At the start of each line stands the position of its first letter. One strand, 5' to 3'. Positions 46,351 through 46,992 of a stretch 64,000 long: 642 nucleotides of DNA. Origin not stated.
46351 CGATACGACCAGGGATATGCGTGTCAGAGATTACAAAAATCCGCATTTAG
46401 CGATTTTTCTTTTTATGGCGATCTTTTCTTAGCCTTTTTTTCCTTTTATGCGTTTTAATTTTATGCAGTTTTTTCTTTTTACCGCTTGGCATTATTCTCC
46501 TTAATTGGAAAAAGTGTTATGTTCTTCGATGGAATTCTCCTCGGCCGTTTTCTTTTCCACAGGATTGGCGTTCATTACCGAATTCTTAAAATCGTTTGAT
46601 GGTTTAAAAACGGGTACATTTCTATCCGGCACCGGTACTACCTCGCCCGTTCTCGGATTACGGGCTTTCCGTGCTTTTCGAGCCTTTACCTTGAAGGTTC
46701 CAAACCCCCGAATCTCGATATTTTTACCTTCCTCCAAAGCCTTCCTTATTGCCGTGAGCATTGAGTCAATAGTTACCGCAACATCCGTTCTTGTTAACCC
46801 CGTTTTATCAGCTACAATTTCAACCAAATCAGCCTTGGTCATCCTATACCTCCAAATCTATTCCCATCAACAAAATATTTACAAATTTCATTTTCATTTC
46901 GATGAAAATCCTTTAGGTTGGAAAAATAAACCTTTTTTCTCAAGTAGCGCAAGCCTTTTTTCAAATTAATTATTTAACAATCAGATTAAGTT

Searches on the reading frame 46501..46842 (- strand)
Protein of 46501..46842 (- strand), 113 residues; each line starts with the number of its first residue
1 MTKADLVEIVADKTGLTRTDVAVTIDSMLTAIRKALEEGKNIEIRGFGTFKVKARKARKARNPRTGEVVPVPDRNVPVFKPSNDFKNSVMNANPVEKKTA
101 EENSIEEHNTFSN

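Call 20: search_protein_families(library=ncbifam, proteins=[window:46501-46842:-])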
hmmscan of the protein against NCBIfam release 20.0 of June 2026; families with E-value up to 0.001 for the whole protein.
window:46501-46842:- (113 aa): 7 families
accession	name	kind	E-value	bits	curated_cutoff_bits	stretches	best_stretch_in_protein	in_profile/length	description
NF001401.0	PRK00285.1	equivalog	8.2e-27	93.3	111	1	1-95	6-100/103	integration host factor subunit alpha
NF001222.0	PRK00199.1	equivalog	1.8e-26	92.2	115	1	1-90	1-91/95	integration host factor subunit beta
TIGR00987.1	himA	equivalog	1.8e-22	79.5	120.25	1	1-94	2-95/96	integration host factor subunit alpha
TIGR00988.1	hip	equivalog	1.1e-21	77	119.95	1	1-89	1-90/94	integration host factor subunit beta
NF008023.0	PRK10753.1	equivalog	1.4e-19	70.2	162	1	1-89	1-89/90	nucleoid-associated protein HU-alpha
NF007945.0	PRK10664.1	equivalog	1.5e-15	57.5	157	1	1-89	1-89/90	nucleoid-associated protein HU-beta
TIGR01201.1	HU_rel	subfamily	7.6e-09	35.7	68.6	1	1-63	31-91/170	HU family DNA-binding protein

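Call 56: search_protein_families(library=pfam, proteins=[window:46501-46842:-], max_evalue=0.001)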
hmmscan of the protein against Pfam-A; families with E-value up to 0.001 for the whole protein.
window:46501-46842:- (113 aa): 5 families
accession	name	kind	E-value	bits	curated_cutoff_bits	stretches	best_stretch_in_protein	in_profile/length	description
PF00216.26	Bac_DNA_binding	-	5.2e-32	110.4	22.4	1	1-89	1-89/90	Bacterial DNA-binding protein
PF18291.6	HU-HIG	-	4.9e-09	36.7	26.2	1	2-92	33-121/125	HU domain fused to wHTH, Ig, or Glycine-rich motif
PF14908.11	HU-CCDC81_euk_1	-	1.2e-06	28.9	26.1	1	16-88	19-84/89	CCDC81 eukaryotic HU domain 1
PF18175.6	HU-CCDC81_bac_2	-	6.9e-05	23.1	35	1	6-54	3-51/70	CCDC81-like prokaryotic HU domain 2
PF18289.6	HU-CCDC81_euk_2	-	0.00073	19.9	26.1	0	10-57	10-59/75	CCDC81 eukaryotic HU domain 2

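Call 57: search_solved_structures(query=window:46501-46842:-, max_evalue=0.00001)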
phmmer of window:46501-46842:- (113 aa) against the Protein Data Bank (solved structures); distinct sequences matched with E-value up to 0.00001: 35.
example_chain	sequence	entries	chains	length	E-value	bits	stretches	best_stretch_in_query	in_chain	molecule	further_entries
2iif_A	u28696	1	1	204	8.9e-29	103.1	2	1-94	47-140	Integration host factor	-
2iie_A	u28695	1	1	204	3.8e-28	101.1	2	1-94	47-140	Integration host factor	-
1hue_A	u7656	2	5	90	1.6e-19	73.4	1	1-89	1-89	HU PROTEIN | PROTEIN HU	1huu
1ihf_A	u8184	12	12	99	3e-19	72.5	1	1-96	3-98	PROTEIN (INTEGRATION HOST FACTOR (ALPHA) (IHF)) | Integration Host Factor Alpha-subunit | Integration host factor subunit alpha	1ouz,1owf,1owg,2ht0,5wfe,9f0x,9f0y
9y7b_G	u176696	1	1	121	6.1e-19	71.6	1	1-96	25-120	Integration host factor subunit alpha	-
5j0n_I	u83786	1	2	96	6.2e-19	71.5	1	1-94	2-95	Integration host factor subunit alpha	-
5eka_A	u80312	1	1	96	8.4e-19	71.1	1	1-89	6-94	DNA-binding protein HU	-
4dky_A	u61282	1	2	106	7.6e-18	68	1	1-93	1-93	DNA-binding protein HU homolog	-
4qjn_A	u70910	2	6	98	7.6e-18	68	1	1-89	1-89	DNA-binding protein HU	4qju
5fbm_A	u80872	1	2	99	8.1e-18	67.9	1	2-90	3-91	DNA-binding protein HU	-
4pt4_A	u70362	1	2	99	9.5e-18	67.7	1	1-93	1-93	DNA-binding protein HU homolog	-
8hd5_A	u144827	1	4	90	9.7e-18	67.7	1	1-89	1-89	DNA-binding protein HU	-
6oaj_A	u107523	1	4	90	1.5e-17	67.1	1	1-89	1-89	DNA-binding protein HU-alpha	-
1riy_A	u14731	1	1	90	1.6e-17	67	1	1-89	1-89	Hu DNA-binding protein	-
1b8z_A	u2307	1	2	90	2.4e-17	66.4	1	1-89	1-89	PROTEIN (HISTONELIKE PROTEIN HU)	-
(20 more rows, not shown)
